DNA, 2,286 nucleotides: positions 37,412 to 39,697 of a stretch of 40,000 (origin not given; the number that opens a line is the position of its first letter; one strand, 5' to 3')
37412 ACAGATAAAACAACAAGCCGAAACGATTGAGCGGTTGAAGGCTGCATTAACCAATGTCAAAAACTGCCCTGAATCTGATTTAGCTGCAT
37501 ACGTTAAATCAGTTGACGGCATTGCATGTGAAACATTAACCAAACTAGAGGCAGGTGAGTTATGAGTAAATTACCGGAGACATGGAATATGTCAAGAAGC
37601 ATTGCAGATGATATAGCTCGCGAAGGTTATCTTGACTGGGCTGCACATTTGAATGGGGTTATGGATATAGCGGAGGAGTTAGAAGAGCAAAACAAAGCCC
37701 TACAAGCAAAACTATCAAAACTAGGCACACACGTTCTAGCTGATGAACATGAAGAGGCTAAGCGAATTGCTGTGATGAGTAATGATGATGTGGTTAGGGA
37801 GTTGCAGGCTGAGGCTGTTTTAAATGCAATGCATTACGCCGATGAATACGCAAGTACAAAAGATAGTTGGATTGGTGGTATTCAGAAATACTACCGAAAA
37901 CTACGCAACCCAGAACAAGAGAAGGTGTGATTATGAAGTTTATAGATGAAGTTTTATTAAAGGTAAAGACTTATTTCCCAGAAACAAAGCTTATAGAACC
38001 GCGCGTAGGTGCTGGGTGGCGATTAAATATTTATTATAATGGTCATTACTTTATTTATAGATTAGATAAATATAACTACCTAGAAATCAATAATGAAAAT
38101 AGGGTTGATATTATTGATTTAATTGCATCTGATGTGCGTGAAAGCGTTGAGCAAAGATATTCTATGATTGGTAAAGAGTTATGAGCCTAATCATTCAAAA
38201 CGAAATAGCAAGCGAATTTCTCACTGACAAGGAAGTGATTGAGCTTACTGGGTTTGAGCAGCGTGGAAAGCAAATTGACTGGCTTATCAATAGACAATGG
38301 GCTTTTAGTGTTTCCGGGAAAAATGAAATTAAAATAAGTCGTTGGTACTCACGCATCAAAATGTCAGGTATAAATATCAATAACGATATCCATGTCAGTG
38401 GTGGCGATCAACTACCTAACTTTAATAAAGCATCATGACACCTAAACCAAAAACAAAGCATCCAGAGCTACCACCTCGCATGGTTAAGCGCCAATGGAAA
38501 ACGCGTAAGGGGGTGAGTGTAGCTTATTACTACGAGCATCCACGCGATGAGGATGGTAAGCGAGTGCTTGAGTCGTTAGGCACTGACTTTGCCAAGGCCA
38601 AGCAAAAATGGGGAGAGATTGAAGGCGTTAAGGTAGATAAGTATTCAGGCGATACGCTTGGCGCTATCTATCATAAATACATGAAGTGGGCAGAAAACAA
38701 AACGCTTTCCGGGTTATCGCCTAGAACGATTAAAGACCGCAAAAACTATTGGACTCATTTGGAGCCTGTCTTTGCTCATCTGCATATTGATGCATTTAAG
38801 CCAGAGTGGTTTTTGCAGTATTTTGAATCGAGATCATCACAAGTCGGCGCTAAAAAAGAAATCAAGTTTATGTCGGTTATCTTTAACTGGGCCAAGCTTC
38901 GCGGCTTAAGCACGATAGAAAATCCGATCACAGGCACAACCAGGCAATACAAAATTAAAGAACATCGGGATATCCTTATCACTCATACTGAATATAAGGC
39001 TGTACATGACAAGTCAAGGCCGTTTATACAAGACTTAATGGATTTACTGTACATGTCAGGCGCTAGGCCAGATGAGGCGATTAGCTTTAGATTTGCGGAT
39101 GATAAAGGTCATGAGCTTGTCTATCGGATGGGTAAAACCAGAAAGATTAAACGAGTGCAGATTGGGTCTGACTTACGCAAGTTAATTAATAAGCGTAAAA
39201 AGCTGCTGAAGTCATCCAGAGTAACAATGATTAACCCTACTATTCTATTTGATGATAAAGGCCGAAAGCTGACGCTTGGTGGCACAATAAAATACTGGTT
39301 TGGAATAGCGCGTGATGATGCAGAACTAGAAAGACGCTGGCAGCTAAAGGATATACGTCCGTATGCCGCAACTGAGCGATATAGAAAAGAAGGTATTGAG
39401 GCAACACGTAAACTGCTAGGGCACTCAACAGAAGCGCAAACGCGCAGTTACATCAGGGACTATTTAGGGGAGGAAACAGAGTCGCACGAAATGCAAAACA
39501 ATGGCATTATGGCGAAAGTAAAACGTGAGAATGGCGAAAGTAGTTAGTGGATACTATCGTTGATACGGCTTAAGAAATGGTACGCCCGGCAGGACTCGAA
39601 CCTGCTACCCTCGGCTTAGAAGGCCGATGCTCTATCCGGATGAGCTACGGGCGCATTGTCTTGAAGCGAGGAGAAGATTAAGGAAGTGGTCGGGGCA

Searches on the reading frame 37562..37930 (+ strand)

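Call 10: search_protein_families(library=pfam, proteins=[window:37562-37930:+], max_evalue=0.01)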
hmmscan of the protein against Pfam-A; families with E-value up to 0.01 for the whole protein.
window:37562-37930:+ (122 aa): 1 family
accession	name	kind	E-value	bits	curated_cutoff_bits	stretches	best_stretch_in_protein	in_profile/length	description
PF13093.11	FTA4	-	0.0041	17.4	24.8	1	2-82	103-187/199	Kinetochore complex Fta4 of Sim4 subunit, or CENP-50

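Call 11: search_protein_families(library=phrogs, proteins=[window:37562-37930:+], max_evalue=0.001)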
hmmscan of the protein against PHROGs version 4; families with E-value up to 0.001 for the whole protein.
window:37562-37930:+ (122 aa): 0 families

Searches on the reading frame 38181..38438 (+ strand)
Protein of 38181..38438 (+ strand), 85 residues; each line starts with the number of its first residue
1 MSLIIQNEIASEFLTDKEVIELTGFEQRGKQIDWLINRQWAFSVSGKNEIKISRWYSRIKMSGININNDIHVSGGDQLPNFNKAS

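Call 13: search_protein_families(library=pfam, proteins=[window:38181-38438:+], max_evalue=0.001)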
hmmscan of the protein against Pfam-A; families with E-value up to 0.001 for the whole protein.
window:38181-38438:+ (85 aa): 1 family
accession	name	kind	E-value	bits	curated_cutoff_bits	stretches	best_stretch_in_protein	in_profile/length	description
PF13986.11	DUF4224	-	5.7e-06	26.6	22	1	13-43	1-31/45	Domain of unknown function (DUF4224)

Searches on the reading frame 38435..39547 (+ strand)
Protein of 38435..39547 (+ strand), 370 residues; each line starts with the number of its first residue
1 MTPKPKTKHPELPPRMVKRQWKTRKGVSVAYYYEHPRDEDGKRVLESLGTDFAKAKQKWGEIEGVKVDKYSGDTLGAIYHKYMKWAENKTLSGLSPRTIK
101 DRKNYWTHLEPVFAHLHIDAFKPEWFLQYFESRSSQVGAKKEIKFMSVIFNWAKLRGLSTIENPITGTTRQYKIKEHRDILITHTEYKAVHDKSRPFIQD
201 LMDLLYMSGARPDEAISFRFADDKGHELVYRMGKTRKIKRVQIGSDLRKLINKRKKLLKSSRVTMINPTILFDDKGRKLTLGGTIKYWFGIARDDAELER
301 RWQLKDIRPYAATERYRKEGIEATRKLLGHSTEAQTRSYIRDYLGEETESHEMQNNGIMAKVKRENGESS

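Call 13: search_protein_families(library=pfam, proteins=[window:38435-39547:+], max_evalue=0.001)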
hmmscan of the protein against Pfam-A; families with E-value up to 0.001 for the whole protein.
window:38435-39547:+ (370 aa): 1 family
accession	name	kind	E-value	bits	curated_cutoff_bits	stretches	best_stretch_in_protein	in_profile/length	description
PF00589.27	Phage_integrase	-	7.7e-08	32.7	27.1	1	199-342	25-168/172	Phage integrase family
